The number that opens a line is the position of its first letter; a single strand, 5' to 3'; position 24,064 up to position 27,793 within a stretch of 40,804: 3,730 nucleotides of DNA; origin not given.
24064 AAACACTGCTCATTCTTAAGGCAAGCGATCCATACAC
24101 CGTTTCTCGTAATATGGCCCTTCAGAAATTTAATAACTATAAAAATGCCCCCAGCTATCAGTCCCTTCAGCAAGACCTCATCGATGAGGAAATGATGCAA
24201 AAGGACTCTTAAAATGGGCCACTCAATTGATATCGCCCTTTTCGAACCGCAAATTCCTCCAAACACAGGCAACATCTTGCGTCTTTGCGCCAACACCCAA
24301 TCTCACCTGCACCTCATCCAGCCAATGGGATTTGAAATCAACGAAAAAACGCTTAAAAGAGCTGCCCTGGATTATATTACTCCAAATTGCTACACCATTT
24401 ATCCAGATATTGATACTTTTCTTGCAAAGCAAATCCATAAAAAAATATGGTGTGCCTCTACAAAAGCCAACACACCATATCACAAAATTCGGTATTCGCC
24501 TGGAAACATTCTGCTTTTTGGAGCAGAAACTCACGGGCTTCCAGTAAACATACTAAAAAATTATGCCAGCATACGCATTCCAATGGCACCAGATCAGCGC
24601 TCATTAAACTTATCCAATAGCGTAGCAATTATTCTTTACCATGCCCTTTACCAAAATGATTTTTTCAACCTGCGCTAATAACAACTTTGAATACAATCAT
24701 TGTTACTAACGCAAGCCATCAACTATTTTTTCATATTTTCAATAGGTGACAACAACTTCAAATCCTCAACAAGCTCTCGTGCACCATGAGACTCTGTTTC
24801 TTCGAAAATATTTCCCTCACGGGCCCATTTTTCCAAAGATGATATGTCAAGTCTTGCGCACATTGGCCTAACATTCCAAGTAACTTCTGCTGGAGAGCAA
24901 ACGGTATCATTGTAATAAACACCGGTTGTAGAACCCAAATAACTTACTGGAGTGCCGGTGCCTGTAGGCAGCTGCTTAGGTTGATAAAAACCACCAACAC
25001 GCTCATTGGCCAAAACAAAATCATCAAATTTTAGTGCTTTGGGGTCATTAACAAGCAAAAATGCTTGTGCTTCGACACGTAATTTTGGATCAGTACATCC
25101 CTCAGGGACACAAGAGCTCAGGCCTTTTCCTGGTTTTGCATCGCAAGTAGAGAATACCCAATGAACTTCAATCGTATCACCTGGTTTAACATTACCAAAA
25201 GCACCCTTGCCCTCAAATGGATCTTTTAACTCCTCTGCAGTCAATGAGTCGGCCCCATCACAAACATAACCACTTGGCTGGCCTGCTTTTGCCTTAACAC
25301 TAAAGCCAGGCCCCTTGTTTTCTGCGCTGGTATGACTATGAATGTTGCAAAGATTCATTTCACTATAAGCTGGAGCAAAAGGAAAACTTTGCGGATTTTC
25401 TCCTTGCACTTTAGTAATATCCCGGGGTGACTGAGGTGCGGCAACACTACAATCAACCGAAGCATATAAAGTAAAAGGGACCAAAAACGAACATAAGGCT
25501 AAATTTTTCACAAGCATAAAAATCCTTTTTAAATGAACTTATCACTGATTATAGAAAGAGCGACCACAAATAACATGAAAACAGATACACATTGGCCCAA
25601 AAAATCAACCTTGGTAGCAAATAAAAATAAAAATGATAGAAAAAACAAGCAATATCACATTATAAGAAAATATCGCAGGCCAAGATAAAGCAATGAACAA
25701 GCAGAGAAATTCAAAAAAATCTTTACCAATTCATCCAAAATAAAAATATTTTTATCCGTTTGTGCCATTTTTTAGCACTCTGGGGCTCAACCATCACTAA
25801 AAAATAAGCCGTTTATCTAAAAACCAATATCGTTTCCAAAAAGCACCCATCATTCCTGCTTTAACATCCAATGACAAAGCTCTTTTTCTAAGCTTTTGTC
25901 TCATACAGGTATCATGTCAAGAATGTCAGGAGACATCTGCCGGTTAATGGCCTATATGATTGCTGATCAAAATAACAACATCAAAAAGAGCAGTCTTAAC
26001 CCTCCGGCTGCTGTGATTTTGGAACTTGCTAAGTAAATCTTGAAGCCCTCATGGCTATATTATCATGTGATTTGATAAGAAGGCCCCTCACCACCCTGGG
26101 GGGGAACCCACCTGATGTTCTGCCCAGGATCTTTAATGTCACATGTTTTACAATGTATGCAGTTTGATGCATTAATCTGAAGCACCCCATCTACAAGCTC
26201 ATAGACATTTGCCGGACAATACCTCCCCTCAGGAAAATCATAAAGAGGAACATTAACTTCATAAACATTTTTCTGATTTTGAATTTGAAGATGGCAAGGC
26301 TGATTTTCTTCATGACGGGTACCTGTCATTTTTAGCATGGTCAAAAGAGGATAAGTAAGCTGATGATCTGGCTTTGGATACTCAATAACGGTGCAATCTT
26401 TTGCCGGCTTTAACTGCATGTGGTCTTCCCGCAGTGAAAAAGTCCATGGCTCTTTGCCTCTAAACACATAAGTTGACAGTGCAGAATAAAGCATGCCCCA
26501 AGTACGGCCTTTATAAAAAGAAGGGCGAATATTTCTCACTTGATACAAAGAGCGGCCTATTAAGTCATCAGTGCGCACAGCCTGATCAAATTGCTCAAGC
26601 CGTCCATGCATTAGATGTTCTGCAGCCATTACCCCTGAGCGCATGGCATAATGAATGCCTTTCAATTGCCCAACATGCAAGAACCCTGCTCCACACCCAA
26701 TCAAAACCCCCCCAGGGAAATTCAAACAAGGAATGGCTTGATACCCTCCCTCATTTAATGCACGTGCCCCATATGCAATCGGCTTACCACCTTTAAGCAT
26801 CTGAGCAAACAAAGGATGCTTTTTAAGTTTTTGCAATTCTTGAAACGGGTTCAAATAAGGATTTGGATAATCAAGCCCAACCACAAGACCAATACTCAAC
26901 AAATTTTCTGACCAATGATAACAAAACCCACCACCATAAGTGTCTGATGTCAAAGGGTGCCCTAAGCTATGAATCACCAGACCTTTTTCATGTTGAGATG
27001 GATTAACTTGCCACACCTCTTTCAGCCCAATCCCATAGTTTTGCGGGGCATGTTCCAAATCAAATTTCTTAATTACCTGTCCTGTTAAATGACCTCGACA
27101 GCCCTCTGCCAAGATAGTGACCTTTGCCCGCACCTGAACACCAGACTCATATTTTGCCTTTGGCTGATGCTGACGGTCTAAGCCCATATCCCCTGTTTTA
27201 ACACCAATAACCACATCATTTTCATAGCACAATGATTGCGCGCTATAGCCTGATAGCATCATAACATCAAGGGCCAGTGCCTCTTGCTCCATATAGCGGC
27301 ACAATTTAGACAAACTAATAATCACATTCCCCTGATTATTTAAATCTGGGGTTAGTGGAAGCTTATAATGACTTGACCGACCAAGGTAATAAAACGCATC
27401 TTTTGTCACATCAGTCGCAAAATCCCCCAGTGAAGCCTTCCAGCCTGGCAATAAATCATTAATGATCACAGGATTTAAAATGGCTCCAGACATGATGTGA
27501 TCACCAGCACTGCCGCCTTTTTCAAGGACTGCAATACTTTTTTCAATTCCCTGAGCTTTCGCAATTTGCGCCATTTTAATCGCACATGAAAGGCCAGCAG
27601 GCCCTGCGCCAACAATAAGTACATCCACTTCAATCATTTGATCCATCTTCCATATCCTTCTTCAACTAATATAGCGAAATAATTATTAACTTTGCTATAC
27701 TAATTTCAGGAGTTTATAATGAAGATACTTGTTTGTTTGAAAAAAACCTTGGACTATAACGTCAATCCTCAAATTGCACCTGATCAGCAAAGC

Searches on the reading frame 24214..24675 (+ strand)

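Call 74: search_protein_families(library=ncbifam, proteins=[window:24214-24675:+], max_evalue=0.001)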
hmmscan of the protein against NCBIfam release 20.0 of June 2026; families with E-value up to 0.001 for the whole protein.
window:24214-24675:+ (154 aa): 6 families
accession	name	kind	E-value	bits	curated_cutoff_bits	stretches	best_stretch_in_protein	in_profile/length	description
TIGR00185.1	tRNA_yibK_trmL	equivalog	5.7e-46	156.2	190.6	1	5-153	2-153/154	tRNA (uridine(34)/cytosine(34)/5-carboxymethylaminomethyluridine(34)-2'-O)-methyltransferase TrmL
NF007683.0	PRK10358.1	equivalog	4.5e-42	143.6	282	1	5-150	2-150/157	tRNA (uridine(34)/cytosine(34)/5-carboxymethylaminomethyluridine(34)-2'-O)-methyltransferase TrmL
TIGR00186.1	rRNA_methyl_3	equivalog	1.7e-08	34.2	160.15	1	15-145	104-237/240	23S rRNA (guanosine(2251)-2'-O)-methyltransferase RlmB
TIGR00050.1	rRNA_methyl_1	subfamily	1.9e-08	34.5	167.15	1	4-147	4-155/233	TrmJ/YjtD family RNA methyltransferase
NF041077.1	tRNAmeth_TrmJ_Sulfolob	equivalog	3.8e-05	23.4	350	1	98-144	104-151/229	tRNA (cytidine-2'-O-)-methyltransferase TrmJ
NF008295.0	PRK11081.1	equivalog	0.00011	21.8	227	1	87-148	103-165/230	tRNA (guanosine(18)-2'-O)-methyltransferase TrmH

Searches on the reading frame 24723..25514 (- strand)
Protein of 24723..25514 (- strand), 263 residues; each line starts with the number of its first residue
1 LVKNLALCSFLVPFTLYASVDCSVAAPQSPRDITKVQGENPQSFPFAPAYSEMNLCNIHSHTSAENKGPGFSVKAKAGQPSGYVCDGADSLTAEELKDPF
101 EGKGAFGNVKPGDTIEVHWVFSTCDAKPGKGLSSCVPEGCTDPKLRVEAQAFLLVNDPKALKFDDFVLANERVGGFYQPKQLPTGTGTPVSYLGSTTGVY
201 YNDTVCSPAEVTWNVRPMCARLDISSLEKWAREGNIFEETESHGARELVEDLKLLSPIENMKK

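Call 9: search_protein_families(library=pfam, proteins=[window:24723-25514:-], max_evalue=0.001)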
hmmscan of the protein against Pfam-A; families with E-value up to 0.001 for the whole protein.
window:24723-25514:- (263 aa): 1 family
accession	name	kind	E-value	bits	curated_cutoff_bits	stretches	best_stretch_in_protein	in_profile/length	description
PF10563.14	CA_like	-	7.8e-59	199.2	26.3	1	50-226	1-181/181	Delta carbonic anhydrase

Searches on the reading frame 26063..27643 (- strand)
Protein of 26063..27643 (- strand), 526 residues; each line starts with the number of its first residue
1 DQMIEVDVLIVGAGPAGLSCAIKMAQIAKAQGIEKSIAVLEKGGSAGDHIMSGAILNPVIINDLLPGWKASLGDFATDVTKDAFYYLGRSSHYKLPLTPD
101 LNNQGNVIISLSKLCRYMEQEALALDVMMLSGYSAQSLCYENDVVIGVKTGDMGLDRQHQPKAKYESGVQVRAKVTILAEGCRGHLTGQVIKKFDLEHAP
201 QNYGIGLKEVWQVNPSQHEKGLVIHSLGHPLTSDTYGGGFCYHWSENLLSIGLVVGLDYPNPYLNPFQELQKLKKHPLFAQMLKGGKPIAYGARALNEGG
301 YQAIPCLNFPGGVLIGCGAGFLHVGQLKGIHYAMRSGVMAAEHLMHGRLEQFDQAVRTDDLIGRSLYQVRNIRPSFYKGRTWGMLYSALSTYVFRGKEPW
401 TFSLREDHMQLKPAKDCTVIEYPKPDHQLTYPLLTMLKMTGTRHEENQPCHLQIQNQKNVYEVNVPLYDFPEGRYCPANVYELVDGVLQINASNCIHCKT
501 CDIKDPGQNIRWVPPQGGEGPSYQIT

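Call 9: search_protein_families(library=pfam, proteins=[window:26063-27643:-], max_evalue=0.001)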
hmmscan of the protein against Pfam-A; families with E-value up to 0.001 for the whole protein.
window:26063-27643:- (526 aa): 8 families
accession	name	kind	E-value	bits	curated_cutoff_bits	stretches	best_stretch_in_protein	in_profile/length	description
PF21162.3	ETFQO_UQ-bd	-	3e-39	133.9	27.7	1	203-296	1-96/96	ETF-QO, ubiquinone-binding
PF05187.19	Fer4_ETF_QO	-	5.2e-38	129.8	24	1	428-524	2-104/104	Electron transfer flavoprotein-ubiquinone oxidoreductase, 4Fe-4S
PF00890.30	FAD_binding_2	-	8.7e-09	35.5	20.4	1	7-49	1-37/414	FAD binding domain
PF01946.23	Thi4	-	2.4e-06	27.4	26.2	1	2-56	14-63/235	Thi4 family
PF07992.20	Pyr_redox_2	-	3.9e-05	23.6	26.1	1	7-119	2-58/291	Pyridine nucleotide-disulphide oxidoreductase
PF01266.30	DAO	-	6.6e-05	23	27.9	1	7-59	1-49/353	FAD dependent oxidoreductase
PF13450.12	NAD_binding_8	-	0.00011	22.9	21.9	1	10-53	1-38/68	NAD(P)-binding Rossmann-like domain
PF13738.12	Pyr_redox_3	-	0.00092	19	30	0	9-48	1-34/305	Pyridine nucleotide-disulphide oxidoreductase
